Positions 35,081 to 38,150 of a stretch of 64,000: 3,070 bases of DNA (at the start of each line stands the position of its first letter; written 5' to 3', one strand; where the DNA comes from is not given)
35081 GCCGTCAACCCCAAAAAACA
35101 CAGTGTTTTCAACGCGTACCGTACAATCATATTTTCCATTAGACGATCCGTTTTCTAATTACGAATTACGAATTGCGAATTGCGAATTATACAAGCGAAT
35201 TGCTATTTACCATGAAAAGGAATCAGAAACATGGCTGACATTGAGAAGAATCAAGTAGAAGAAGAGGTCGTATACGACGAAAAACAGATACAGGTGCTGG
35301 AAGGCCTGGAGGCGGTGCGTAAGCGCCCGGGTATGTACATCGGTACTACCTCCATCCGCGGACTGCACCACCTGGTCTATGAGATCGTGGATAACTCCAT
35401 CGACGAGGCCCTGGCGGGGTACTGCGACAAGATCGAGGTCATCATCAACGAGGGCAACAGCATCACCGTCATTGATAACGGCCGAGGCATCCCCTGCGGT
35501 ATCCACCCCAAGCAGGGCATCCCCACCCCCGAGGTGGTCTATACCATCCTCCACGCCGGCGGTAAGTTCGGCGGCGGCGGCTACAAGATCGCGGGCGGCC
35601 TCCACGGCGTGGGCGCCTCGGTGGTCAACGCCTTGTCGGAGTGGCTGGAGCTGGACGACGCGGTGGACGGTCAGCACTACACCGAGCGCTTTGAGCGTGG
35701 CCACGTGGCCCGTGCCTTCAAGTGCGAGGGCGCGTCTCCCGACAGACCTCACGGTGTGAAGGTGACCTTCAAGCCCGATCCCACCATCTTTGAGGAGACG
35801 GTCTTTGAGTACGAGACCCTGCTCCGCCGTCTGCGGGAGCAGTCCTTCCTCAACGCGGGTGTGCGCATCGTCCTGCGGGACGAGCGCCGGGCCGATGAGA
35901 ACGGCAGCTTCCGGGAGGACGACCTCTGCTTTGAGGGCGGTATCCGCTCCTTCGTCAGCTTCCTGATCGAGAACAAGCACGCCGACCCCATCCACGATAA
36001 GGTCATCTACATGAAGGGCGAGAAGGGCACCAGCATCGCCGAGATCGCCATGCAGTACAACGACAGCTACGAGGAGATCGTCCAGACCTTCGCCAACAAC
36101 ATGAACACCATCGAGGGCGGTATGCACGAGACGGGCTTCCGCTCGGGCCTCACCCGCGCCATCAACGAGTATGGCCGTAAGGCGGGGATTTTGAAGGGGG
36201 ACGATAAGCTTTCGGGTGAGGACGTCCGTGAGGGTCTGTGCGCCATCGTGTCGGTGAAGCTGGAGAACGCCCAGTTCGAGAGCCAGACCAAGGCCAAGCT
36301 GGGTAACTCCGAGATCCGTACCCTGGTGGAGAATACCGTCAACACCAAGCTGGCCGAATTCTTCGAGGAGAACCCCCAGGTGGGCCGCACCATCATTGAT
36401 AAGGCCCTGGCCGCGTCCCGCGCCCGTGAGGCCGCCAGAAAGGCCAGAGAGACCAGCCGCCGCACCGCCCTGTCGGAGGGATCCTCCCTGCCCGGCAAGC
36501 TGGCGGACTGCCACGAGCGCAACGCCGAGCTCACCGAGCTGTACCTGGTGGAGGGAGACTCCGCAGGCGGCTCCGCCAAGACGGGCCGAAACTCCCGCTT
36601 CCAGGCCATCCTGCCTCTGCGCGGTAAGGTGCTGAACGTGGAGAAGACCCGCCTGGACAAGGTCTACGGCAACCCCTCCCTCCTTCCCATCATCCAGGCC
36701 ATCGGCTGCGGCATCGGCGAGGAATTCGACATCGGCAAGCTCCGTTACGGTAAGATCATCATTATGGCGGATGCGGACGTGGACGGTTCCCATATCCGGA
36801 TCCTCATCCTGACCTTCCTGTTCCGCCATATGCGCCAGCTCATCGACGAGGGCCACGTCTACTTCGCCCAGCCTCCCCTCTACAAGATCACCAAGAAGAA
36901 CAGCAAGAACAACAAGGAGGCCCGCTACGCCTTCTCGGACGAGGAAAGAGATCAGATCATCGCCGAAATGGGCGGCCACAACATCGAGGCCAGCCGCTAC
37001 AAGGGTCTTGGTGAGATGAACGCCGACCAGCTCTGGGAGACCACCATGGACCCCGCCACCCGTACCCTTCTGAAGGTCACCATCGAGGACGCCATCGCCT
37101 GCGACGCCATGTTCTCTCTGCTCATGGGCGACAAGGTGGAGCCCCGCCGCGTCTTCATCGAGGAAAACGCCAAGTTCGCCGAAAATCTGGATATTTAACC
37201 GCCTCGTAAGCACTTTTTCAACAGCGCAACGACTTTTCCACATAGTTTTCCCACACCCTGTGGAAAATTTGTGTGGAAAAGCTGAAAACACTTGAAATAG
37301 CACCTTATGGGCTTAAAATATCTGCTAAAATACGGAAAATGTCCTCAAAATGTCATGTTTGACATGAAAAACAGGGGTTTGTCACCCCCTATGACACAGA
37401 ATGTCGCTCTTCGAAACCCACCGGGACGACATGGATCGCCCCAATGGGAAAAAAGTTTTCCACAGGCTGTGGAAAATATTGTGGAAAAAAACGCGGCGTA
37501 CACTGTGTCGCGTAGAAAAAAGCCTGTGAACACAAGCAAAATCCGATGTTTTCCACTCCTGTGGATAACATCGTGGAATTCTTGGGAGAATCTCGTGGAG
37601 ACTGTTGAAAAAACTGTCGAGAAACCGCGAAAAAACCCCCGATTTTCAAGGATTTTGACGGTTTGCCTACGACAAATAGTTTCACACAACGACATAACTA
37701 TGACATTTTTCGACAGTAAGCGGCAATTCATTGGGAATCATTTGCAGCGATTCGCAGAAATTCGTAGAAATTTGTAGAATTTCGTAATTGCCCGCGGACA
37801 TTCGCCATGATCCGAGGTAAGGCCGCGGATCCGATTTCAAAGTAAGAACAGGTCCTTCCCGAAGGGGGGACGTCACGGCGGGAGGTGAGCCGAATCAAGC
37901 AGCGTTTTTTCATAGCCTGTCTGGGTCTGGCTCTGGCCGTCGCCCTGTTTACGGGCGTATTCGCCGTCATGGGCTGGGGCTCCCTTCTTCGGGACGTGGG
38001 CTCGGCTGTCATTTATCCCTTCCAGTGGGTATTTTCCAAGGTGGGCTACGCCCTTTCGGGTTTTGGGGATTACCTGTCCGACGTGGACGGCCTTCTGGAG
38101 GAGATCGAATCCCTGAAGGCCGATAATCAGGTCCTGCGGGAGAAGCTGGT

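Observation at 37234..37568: Second dense DnaA-box cluster in a 686-bp non-coding gap after gyrB, sharing a three-box module with the dnaA-dnaN region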

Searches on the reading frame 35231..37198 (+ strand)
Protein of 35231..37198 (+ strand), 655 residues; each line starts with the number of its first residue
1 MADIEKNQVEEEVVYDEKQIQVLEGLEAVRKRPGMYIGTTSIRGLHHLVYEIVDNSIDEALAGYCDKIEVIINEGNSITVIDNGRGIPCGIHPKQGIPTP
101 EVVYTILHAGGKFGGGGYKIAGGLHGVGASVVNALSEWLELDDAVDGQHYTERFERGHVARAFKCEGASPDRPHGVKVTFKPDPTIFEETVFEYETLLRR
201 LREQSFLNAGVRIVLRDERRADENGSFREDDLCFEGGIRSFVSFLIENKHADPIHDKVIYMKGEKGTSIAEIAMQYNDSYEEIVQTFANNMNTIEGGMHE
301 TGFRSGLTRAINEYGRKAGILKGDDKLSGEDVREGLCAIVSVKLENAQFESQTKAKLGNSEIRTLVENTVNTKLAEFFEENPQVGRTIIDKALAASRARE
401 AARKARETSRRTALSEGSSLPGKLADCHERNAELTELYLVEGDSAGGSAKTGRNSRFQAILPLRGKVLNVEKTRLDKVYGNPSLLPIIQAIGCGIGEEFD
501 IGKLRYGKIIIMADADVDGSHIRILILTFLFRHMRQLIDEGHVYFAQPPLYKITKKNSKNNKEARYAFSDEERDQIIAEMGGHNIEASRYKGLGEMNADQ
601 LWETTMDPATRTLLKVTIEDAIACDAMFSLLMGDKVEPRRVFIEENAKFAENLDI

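Call 10: search_protein_families(library=pfam, proteins=[window:35231-37198:+], max_evalue=0.01)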
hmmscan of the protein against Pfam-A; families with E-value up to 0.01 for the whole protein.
window:35231-37198:+ (655 aa): 5 families
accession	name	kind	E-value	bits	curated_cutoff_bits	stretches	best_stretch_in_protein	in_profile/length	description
PF00204.31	DNA_gyraseB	-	1.1e-57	194.7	27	1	237-407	1-172/173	DNA gyrase B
PF00986.26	DNA_gyraseB_C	-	6.7e-30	103.5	29.8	1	584-644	3-63/63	DNA gyrase B subunit, carboxyl terminus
PF01751.28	Toprim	-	1.3e-16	61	23.1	1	436-547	1-95/96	Toprim domain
PF02518.31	HATPase_c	-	1e-14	55.4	26.4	1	43-139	4-87/111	Histidine kinase-, DNA gyrase B-, and HSP90-like ATPase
PF13589.12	HATPase_c_3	-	0.0034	17.9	25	1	47-88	5-46/137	Histidine kinase-, DNA gyrase B-, and HSP90-like ATPase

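Call 13: find_related_loci(query=window:35231-37198:+, collection=genome_contigs, flank=10000)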
Query window:35231-37198:+ (655 aa) in genome_contigs; peptide patterns used: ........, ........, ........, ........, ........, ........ (x = any residue, [..] = any of these).
600 stretches matched a pattern (row limit reached: there are more); 597 encode a relative of the query (tblastn E <= 1e-3); the best 80 are kept; 80 distinct loci.
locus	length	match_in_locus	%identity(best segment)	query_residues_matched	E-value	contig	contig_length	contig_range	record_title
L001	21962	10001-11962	79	3-655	0e+0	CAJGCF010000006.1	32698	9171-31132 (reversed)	MAG: uncultured Clostridia bacterium isolate MAG09 genome assembly, contig: k141_4947605_length_32698_cov_19.4419, whole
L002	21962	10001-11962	77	3-655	0e+0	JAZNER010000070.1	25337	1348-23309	MAG: Eubacteriales bacterium isolate T1900044719_TS20190185.MAGScoT_cleanbin_000016 SGB_1897_k141_1116404, whole genome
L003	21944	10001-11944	78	4-655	0e+0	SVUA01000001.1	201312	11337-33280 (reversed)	MAG: Oscillospiraceae bacterium isolate SIG709 NODE_1020_length_201312_cov_3.200418, whole genome shotgun sequence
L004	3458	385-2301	74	15-655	0e+0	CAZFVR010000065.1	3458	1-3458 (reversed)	MAG TPA_asm: uncultured Ruminococcus sp. isolate SRP350583_co2_380 genome assembly, contig: NODE_40454_length_3458_cov_8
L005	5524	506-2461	73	3-655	0e+0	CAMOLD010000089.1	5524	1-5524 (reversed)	MAG: uncultured Clostridia bacterium isolate SRR873606_bin.120_metaWRAP_v1.3_MAG genome assembly, contig: NODE_44478_len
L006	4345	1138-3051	78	14-655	0e+0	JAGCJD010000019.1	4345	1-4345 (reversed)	MAG: Clostridia bacterium isolate RGIG9839 Yak_Rectum-1__c96714, whole genome shotgun sequence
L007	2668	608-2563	75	4-655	0e+0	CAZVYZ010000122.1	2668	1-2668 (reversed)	MAG TPA_asm: uncultured Ruminococcus sp. isolate binchicken_co370_207 genome assembly, contig: NODE_30473_length_2668_co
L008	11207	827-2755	73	11-655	0e+0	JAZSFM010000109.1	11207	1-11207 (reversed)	MAG: Eubacteriales bacterium isolate T1900044581_TS20190047.MAGScoT_cleanbin_000042 SGB_572_k141_2551755, whole genome s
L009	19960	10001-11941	72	4-655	0e+0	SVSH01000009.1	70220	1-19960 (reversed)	MAG: Oscillospiraceae bacterium isolate SIG664 NODE_9413_length_70220_cov_3.232691, whole genome shotgun sequence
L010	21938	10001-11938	73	15-655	0e+0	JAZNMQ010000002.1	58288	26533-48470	MAG: Candidatus Flemingiibacterium sp. isolate T1900044661_TS20190127.MAGScoT_cleanbin_000012 SGB_1524_k141_597878, whol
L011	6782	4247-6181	71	6-655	0e+0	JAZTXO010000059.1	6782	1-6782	MAG: Eubacteriales bacterium isolate T1900045329_YK20190018.MAGScoT_cleanbin_000029 SGB_6500_k141_1095097, whole genome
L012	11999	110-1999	72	15-655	0e+0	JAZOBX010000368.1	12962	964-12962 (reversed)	MAG: Eubacteriales bacterium isolate T1900044757_TS20190223.MAGScoT_cleanbin_000061 SGB_2310_k141_426640, whole genome s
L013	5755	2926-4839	74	14-655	0e+0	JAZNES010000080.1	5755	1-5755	MAG: Eubacteriales bacterium isolate T1900044718_TS20190184.MAGScoT_cleanbin_000049 SGB_1895_k141_798766, whole genome s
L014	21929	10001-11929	70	6-655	0e+0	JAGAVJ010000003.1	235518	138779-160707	MAG: Clostridia bacterium isolate RGIG8808 Water_deer_Colon.Co__c32436, whole genome shotgun sequence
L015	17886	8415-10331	71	6-655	0e+0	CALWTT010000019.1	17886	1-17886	MAG: uncultured Clostridia bacterium isolate E19__bin191 genome assembly, contig: E19__k127_7807072, whole genome shotgu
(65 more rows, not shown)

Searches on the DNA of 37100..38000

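Call 53: search_rna_families(source=window, start=37100, end=38000, threshold=evalue, max_evalue=1)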
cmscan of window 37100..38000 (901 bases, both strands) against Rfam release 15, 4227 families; matches with E-value up to 1: 2.
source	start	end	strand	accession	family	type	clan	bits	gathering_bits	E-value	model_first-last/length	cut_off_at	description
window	37221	37297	+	RF00736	mir-320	Gene; miRNA;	-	20.4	55.5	0.076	1-76/76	no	mir-320 microRNA precursor family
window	37191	37316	-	RF04156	MIR2670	Gene; miRNA;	-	17.3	117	0.52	38-165/200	no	MIR2670 microRNA precursor family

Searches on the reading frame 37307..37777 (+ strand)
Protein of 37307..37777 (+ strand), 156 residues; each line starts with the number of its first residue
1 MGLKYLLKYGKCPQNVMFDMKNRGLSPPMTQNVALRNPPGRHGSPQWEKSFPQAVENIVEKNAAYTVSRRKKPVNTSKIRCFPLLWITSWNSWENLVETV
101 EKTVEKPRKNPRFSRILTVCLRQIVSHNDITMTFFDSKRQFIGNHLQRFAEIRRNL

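Call 10: search_protein_families(library=pfam, proteins=[window:37307-37777:+], max_evalue=0.01)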
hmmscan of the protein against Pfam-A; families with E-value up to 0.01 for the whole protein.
window:37307-37777:+ (156 aa): 0 families
